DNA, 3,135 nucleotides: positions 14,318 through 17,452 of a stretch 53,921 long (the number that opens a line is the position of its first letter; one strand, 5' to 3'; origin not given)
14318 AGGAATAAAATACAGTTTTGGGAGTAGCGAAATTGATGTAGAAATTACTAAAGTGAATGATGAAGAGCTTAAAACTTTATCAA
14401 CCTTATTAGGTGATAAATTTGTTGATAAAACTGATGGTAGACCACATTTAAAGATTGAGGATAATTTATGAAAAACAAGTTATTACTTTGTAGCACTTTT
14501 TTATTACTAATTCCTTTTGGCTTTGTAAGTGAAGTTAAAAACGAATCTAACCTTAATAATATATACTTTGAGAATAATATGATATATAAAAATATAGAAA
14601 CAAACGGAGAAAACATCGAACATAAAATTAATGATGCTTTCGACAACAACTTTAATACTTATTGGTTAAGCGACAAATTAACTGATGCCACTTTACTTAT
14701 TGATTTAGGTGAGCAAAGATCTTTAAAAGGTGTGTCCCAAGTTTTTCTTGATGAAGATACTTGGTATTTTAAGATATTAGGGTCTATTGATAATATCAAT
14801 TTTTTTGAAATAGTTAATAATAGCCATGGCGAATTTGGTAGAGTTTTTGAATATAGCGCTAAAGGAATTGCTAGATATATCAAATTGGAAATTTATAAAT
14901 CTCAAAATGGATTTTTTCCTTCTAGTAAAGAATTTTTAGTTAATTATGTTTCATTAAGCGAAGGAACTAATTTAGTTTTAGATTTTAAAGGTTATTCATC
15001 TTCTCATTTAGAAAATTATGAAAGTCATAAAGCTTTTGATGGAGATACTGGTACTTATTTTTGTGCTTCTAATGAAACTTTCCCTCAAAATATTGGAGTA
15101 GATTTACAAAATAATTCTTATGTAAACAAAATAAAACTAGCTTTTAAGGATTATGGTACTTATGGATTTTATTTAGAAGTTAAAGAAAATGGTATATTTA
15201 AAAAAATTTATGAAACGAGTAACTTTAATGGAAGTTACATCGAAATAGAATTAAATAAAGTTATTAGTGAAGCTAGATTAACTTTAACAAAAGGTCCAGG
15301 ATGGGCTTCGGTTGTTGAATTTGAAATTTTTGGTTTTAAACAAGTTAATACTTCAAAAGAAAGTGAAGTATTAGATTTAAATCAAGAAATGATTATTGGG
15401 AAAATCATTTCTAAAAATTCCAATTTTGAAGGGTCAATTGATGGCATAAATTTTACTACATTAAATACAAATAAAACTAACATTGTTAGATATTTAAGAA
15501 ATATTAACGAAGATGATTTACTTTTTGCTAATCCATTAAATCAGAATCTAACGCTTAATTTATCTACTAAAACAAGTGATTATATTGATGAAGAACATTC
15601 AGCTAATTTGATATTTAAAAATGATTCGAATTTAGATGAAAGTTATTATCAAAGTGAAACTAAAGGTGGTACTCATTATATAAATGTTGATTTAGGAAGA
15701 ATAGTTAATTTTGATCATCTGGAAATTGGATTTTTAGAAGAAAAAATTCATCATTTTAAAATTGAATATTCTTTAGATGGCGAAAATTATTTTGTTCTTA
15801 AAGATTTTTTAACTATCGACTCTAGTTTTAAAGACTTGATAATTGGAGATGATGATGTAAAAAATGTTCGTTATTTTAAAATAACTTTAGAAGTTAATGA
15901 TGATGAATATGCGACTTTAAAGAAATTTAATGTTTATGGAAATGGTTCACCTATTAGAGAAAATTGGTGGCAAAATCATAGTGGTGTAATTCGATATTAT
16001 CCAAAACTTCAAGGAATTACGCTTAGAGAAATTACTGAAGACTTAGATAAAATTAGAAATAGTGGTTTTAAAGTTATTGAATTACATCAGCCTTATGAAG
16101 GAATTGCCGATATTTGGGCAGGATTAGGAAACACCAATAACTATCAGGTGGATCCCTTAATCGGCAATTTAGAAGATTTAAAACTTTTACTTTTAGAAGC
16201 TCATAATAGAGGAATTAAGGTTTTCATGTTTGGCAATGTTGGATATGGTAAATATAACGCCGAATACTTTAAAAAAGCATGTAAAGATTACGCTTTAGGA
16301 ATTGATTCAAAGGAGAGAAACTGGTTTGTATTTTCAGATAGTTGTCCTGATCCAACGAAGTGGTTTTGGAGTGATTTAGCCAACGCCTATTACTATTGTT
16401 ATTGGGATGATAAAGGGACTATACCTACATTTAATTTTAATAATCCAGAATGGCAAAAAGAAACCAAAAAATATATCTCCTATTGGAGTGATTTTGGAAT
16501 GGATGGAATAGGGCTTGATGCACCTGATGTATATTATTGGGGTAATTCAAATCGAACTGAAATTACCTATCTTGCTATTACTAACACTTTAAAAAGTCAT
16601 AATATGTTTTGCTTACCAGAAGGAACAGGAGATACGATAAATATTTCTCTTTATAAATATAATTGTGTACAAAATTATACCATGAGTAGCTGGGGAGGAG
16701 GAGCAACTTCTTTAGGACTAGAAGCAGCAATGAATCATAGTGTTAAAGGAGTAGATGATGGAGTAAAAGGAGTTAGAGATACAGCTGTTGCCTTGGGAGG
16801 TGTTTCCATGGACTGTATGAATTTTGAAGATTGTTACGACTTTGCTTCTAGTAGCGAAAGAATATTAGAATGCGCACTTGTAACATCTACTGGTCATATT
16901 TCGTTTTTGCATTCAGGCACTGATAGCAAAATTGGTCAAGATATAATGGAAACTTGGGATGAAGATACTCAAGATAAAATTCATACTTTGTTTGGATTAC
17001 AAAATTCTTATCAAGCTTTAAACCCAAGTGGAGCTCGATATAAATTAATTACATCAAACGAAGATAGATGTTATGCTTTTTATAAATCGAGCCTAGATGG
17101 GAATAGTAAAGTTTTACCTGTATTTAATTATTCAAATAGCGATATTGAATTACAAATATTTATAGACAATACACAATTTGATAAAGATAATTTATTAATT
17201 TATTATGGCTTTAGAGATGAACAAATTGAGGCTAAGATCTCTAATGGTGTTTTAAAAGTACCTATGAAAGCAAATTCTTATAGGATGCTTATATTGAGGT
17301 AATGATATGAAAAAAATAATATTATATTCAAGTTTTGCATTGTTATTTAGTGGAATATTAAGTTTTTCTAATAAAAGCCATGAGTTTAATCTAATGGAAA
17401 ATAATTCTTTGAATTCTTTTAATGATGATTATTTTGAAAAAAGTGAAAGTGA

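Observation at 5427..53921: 48-kb lipoprotein-anchored glycan-utilisation super-locus with PUL-like logic but no SusC/D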

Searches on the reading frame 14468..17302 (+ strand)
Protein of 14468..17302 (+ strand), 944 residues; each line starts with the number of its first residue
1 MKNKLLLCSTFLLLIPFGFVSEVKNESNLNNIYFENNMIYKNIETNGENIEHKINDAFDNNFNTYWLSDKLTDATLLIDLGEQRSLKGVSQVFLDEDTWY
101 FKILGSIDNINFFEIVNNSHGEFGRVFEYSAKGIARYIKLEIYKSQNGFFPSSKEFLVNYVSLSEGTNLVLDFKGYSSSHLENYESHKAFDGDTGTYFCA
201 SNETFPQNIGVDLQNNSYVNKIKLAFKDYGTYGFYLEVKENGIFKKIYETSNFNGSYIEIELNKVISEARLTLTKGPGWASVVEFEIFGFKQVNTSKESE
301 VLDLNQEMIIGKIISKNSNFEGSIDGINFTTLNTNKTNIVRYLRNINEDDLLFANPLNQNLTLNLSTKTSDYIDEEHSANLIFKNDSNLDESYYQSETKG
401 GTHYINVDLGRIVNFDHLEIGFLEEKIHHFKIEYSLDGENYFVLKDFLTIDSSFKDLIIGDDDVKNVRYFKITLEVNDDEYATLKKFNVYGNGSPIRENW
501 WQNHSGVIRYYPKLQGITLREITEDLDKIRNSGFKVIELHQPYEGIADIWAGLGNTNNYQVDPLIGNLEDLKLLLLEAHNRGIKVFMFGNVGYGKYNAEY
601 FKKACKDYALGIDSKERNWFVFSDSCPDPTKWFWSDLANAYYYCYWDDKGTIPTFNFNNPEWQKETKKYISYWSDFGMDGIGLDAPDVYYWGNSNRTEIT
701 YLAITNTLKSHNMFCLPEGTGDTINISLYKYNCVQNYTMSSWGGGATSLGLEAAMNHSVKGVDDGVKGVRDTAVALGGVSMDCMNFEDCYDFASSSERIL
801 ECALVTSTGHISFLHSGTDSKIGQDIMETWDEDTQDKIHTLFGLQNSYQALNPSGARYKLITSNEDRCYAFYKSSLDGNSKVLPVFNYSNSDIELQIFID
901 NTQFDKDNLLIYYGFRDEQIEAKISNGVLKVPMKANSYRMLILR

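Call 7: search_protein_families(library=pfam, proteins=[window:14468-17302:+], max_evalue=0.01)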
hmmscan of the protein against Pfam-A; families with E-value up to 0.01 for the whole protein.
window:14468-17302:+ (944 aa): 3 families
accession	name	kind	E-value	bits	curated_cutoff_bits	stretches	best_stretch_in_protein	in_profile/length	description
PF00754.31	F5_F8_type_C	-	1.7e-27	96.5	28.2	3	177-285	4-127/127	F5/8 type C domain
PF22633.2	F5_F8_type_C_2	-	4.7e-22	78.8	27.8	3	188-265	1-84/91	NedA-like, galactose-binding domain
PF00128.31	Alpha-amylase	-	3.6e-12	46.7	22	1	519-689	18-193/446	Alpha amylase, catalytic domain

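Call 34: search_protein_families(library=ncbifam, proteins=[window:14468-17302:+], max_evalue=0.01)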
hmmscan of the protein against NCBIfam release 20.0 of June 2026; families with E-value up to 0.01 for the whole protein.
window:14468-17302:+ (944 aa): 7 families
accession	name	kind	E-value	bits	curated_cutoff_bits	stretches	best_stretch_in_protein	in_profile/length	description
TIGR02456.1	treS_nterm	equivalog_domain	4.4e-12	45.3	678.35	1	522-697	30-208/539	maltose alpha-D-glucosyltransferase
NF041090.1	Cyc-maltodext_AglB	equivalog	3.9e-11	42.4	540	1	514-685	59-207/470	cyclomaltodextrinase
NF051899.1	BetGalacBglAAgro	equivalog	1.5e-10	40.1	900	1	519-694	27-207/537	beta-galactosidase BglA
NF008183.0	PRK10933.1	subfamily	9.2e-10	37.8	535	1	499-685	6-201/551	alpha,alpha-phosphotrehalase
TIGR02403.1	trehalose_treC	equivalog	2.3e-09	36.5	799.05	1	519-686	26-195/544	alpha,alpha-phosphotrehalase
NF008051.0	PRK10785.1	equivalog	0.0018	16.6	568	1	555-702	212-353/607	maltodextrin glucosidase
NF041321.1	Alpha-amyl_MalA_Halo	equivalog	0.0027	16.2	875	0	522-641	284-398/666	alpha-amylase MalA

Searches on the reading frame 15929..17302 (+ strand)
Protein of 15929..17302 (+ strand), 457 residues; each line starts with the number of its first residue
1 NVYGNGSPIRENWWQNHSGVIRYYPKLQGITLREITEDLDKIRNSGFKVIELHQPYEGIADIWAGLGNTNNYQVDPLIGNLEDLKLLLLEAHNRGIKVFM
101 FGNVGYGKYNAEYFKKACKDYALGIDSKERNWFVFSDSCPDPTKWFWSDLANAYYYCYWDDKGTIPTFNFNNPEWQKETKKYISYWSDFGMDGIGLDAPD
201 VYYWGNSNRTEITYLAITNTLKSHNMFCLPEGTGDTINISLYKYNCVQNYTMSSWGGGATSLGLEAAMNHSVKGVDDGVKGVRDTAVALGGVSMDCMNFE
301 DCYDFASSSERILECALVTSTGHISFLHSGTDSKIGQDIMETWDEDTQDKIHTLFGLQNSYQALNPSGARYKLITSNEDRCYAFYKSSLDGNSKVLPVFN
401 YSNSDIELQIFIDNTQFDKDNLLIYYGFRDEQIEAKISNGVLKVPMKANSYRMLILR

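Call 52: search_solved_structures(query=window:15929-17302:+, max_evalue=0.001)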
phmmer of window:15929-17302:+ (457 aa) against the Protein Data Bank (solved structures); distinct sequences matched with E-value up to 0.001: 60.
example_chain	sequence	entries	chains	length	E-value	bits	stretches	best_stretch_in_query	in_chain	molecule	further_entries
5x7u_A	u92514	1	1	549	2.8e-11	45.9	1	36-203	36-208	Trehalose synthase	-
2wc7_A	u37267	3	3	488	4.2e-11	45.3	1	28-199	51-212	ALPHA AMYLASE, CATALYTIC REGION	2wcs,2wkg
3wy1_A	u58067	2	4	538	2.7e-10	42.6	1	32-204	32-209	Alpha-glucosidase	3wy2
3wy4_A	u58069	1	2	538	2.7e-10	42.6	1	32-204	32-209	Alpha-glucosidase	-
1wza_A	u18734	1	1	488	5.9e-10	41.5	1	64-198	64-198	alpha-amylase A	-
3wy3_A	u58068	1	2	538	1.3e-09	40.4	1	32-204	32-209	Alpha-glucosidase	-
2zic_A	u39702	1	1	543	2.4e-08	36.3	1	11-201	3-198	Dextran glucosidase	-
4wlc_A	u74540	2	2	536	3.4e-08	35.7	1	11-201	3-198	Glucan 1,6-alpha-glucosidase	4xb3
2zid_A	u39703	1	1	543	3.5e-08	35.7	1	11-201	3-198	Dextran glucosidase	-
6aav_A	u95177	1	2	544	7.5e-08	34.6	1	67-200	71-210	Alpha-glucosyltransferase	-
7jjt_A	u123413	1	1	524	1.2e-07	34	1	71-212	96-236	Alpha-amylase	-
9fz2_A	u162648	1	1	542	1.2e-07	33.9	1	71-212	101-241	Alpha-amylase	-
6yup_A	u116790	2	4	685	1.3e-07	33.8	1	30-209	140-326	Neutral and basic amino acid transport protein rBAT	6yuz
6li9_A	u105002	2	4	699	1.5e-07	33.6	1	30-209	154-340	Neutral and basic amino acid transport protein rBAT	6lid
8wk6_C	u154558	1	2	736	1.7e-07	33.4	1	30-209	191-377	Amino acid transporter heavy chain SLC3A1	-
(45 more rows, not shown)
